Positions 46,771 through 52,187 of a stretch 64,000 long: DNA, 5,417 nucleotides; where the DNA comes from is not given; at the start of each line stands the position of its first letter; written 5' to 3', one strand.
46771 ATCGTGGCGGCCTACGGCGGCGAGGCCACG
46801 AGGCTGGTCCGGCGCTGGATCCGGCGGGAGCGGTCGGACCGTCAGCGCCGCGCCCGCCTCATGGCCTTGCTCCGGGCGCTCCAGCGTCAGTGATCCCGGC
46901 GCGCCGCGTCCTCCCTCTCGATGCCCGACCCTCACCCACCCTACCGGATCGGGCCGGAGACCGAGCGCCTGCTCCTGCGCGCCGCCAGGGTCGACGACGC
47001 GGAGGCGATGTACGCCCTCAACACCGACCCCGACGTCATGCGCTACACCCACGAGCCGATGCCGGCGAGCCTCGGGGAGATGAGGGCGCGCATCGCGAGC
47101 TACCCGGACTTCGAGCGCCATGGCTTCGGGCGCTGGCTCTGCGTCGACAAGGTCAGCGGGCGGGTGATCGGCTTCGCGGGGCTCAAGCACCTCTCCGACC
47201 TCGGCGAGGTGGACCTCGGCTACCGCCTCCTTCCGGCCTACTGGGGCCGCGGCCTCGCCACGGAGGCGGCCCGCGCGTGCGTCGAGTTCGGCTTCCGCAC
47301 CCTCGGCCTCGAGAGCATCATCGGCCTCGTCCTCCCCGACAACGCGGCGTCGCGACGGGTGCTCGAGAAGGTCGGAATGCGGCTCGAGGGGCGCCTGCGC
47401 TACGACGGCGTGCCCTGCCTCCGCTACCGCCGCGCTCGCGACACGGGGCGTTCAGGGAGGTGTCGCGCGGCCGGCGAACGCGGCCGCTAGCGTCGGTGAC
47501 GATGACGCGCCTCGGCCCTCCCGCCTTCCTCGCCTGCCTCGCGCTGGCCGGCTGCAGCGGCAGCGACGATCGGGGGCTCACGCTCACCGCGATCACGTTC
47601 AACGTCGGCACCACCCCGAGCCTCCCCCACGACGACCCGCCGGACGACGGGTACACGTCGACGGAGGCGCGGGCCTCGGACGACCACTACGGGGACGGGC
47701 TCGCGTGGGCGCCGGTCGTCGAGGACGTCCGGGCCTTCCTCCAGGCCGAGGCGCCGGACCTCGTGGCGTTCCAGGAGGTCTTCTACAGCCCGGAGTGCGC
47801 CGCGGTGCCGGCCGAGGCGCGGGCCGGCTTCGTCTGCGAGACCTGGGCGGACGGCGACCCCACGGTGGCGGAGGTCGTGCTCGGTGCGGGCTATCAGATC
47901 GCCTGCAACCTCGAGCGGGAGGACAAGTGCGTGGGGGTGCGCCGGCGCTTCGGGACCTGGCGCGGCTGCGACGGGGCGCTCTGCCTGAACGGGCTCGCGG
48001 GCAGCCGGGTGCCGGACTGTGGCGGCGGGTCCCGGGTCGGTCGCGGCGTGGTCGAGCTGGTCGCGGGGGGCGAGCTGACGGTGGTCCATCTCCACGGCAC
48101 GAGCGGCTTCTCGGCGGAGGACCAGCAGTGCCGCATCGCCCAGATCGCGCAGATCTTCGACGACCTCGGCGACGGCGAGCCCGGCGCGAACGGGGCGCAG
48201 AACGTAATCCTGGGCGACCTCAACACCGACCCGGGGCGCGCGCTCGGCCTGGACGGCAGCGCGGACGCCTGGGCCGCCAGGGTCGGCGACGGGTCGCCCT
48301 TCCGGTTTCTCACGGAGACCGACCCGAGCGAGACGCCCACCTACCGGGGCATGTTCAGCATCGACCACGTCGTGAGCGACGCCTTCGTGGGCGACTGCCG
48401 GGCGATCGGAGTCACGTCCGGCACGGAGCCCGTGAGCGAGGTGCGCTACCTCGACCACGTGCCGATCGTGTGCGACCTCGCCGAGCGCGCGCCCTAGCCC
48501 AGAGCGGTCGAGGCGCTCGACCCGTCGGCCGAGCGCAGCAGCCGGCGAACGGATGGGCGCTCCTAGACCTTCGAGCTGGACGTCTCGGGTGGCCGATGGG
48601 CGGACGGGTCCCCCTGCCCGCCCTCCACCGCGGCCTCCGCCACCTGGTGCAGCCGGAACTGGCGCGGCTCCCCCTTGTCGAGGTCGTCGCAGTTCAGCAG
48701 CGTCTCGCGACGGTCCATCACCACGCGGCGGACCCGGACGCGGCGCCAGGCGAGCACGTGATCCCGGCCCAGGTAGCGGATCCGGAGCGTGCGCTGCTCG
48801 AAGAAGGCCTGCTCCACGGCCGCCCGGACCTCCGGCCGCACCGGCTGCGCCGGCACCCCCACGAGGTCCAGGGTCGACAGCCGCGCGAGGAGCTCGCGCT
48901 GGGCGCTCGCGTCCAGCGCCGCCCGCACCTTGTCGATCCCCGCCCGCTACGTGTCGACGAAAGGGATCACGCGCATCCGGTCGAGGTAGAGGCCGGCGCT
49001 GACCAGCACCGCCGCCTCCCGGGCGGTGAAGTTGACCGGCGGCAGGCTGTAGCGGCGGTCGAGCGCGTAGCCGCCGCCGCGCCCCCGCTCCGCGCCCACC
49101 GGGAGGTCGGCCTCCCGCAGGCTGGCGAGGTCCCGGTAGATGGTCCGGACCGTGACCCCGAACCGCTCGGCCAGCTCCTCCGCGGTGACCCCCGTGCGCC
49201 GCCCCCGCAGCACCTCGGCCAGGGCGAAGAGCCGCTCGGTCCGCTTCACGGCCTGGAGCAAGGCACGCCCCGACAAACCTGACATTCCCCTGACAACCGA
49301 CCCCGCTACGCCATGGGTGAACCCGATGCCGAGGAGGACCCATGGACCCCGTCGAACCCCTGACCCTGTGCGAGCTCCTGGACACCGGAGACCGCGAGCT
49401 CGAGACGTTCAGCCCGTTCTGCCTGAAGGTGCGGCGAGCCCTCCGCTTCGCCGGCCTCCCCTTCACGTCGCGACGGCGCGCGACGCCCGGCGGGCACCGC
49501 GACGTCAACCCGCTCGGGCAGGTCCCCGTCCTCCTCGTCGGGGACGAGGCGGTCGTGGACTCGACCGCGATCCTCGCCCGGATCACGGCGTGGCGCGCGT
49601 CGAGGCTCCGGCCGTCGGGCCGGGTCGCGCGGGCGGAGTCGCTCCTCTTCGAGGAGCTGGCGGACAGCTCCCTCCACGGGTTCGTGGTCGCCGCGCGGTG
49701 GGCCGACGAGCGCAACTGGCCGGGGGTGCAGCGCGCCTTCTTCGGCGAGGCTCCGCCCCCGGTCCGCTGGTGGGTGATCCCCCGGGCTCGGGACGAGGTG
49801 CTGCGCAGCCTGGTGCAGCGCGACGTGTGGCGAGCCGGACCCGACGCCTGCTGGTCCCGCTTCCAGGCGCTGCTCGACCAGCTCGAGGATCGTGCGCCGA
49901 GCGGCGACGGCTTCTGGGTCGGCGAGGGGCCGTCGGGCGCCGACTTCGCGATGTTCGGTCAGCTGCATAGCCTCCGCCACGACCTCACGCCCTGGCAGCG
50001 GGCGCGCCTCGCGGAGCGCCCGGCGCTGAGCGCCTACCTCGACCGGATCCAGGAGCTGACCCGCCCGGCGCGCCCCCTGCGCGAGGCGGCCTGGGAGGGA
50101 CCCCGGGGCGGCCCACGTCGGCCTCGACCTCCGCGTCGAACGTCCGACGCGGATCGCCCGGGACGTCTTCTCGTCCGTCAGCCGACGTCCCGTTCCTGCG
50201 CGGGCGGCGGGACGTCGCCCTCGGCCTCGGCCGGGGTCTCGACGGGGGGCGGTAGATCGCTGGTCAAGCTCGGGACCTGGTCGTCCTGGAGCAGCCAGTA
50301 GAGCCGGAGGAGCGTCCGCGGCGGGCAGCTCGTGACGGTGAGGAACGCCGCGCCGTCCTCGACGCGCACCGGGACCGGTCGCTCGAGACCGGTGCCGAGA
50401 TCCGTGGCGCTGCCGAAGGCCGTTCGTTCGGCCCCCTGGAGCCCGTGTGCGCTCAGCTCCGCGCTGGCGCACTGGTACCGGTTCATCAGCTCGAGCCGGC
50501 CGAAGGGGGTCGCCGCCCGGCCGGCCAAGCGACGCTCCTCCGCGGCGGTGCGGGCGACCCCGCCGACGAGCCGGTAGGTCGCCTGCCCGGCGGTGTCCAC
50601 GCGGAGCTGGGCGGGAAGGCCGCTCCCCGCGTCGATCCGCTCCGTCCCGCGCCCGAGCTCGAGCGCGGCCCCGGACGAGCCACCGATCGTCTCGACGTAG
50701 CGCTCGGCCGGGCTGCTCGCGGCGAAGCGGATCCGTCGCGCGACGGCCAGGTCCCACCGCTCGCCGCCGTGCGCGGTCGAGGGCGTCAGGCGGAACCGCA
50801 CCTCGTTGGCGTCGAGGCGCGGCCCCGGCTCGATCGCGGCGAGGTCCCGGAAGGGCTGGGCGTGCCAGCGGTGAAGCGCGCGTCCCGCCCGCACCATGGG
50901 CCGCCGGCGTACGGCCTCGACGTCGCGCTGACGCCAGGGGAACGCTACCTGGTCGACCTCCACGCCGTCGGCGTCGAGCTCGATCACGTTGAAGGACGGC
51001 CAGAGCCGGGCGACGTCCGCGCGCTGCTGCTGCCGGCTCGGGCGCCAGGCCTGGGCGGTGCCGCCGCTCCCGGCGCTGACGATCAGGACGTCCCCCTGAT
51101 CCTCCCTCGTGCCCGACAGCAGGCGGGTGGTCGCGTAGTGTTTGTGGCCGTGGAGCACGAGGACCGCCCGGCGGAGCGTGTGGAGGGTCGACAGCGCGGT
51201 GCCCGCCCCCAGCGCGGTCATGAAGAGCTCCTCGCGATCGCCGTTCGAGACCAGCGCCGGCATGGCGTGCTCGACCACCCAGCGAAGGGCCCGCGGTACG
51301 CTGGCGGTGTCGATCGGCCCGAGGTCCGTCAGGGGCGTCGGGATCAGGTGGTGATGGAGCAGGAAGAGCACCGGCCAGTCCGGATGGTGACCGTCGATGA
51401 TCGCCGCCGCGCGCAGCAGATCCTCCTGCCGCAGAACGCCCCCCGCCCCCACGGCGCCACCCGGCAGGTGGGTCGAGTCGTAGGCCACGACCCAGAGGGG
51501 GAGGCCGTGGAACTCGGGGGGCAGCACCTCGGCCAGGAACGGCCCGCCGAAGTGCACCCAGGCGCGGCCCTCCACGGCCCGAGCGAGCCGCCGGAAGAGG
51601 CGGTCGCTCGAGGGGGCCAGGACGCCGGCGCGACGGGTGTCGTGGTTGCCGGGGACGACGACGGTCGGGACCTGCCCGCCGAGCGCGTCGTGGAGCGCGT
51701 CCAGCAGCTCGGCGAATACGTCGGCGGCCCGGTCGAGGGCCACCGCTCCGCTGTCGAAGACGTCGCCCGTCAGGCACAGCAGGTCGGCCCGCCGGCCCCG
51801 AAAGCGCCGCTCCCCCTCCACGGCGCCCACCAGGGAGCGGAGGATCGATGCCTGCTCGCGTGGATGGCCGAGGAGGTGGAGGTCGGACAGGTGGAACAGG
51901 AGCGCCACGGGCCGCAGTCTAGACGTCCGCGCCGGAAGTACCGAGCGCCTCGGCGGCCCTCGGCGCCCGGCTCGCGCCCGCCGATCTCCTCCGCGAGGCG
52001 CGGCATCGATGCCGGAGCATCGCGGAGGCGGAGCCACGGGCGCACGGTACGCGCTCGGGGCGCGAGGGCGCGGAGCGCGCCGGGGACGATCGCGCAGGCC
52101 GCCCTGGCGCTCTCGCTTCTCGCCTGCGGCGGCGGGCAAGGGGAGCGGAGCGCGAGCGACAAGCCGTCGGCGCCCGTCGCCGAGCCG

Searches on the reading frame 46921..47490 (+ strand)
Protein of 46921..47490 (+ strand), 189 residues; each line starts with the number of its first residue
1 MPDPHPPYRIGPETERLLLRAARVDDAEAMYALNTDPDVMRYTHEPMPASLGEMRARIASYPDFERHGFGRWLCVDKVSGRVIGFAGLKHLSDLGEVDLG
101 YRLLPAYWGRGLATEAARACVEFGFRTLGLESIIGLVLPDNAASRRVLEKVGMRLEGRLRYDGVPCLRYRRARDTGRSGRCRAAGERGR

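Call 12: search_protein_families(library=pfam, proteins=[window:46921-47490:+])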
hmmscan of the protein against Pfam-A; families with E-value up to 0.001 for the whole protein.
window:46921-47490:+ (189 aa): 2 families
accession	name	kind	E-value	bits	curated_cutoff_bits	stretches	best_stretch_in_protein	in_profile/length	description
PF13302.13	Acetyltransf_3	-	9.7e-38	130.4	25.4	1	16-154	1-138/138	Acetyltransferase (GNAT) domain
PF00583.31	Acetyltransf_1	-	3.8e-12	46.9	20.7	1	34-153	8-116/116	Acetyltransferase (GNAT) family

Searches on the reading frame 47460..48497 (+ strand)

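Call 12: search_protein_families(library=pfam, proteins=[window:47460-48497:+])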
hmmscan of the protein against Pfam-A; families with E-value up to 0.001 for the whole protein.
window:47460-48497:+ (345 aa): 1 family
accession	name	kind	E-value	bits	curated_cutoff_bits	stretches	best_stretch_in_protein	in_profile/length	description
PF03372.29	Exo_endo_phos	-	5.2e-05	23.6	24.5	1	46-296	2-191/225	Endonuclease/Exonuclease/phosphatase family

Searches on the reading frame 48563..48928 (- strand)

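Call 12: search_protein_families(library=pfam, proteins=[window:48563-48928:-])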
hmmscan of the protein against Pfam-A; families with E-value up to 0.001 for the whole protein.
window:48563-48928:- (121 aa): 1 family
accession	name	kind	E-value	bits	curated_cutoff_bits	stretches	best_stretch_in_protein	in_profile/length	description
PF13280.12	WYL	-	4.4e-06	27.1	21.8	1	35-100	3-69/70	WYL domain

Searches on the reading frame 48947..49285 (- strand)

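Call 12: search_protein_families(library=pfam, proteins=[window:48947-49285:-])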
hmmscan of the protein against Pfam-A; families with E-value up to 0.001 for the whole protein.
window:48947-49285:- (112 aa): 7 families
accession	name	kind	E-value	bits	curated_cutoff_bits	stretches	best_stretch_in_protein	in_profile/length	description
PF08279.18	HTH_11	-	8.8e-15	54.8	25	1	18-73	1-54/55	HTH domain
PF08220.18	HTH_DeoR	-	1.9e-06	28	21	1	22-71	5-50/57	DeoR-like helix-turn-helix domain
PF02082.26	Rrf2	-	2.8e-06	28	30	1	30-78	21-68/132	Iron-dependent Transcriptional regulator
PF12840.13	HTH_20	-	3.5e-06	27.3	27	1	29-61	15-47/51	Helix-turn-helix domain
PF19187.6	HTH_PafC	-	3.4e-05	24.1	32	0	29-59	15-45/115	PafC helix-turn-helix domain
PF13384.12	HTH_23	-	0.00044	20.4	24.6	1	23-51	8-36/50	Homeodomain-like domain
PF21476.4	PF0610-like_N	-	0.00073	20.2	33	0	23-55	7-37/50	PF0610-like, N-terminal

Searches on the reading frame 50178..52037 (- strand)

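Call 12: search_protein_families(library=pfam, proteins=[window:50178-52037:-])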
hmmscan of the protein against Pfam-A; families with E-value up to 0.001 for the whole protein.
window:50178-52037:- (619 aa): 1 family
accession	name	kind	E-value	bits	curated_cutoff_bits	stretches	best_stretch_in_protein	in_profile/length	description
PF00149.33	Metallophos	-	1.1e-09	39.5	21.5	1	48-183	4-104/191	Calcineurin-like phosphoesterase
